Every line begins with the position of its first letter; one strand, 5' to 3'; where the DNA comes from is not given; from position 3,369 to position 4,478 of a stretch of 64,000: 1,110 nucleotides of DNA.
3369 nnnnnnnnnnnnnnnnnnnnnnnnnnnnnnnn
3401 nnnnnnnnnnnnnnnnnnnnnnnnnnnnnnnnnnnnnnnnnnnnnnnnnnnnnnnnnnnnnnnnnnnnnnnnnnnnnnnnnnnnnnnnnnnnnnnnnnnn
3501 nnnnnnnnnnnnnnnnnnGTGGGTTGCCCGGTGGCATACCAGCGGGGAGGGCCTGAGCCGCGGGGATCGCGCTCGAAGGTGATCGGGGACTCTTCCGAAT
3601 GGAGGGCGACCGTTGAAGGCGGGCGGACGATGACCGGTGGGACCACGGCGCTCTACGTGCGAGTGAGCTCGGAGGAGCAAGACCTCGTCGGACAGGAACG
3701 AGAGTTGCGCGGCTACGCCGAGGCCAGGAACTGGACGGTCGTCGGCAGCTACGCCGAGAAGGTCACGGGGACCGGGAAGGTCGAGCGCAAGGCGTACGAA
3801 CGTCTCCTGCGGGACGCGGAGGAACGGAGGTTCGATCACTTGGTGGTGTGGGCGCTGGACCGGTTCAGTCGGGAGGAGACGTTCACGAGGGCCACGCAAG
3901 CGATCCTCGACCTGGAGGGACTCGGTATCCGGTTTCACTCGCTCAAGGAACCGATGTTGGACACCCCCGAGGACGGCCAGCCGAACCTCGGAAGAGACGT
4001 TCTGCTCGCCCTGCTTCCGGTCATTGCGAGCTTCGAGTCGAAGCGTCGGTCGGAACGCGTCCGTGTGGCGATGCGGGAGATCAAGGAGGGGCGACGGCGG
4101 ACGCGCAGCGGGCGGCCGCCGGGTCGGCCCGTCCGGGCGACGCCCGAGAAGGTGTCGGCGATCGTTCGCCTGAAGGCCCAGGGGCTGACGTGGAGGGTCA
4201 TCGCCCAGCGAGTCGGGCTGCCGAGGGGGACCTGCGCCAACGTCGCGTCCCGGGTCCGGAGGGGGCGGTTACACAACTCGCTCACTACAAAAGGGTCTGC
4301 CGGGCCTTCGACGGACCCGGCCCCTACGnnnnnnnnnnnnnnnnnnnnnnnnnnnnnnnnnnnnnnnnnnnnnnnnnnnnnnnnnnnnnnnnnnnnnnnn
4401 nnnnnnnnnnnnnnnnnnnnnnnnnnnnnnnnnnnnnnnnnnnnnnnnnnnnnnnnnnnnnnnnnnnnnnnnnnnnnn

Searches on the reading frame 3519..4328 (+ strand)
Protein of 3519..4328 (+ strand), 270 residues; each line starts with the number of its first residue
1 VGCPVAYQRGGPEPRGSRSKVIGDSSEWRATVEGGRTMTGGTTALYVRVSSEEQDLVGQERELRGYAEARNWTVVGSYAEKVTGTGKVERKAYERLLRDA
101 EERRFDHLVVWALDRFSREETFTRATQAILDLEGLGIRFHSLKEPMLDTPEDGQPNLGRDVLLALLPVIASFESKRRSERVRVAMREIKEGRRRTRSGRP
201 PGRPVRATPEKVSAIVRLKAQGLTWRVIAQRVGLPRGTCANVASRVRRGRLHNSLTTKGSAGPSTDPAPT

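Call 94: search_protein_families(library=pfam, proteins=[window:3519-4328:+], max_evalue=0.001)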
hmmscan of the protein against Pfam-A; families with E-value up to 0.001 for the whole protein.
window:3519-4328:+ (270 aa): 2 families
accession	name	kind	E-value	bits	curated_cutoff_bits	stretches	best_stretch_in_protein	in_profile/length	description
PF00239.26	Resolvase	-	3.1e-27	95.9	23.3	1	44-189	2-140/145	Resolvase, N terminal domain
PF13384.12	HTH_23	-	9e-05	22.6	24.6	1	214-250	9-45/50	Homeodomain-like domain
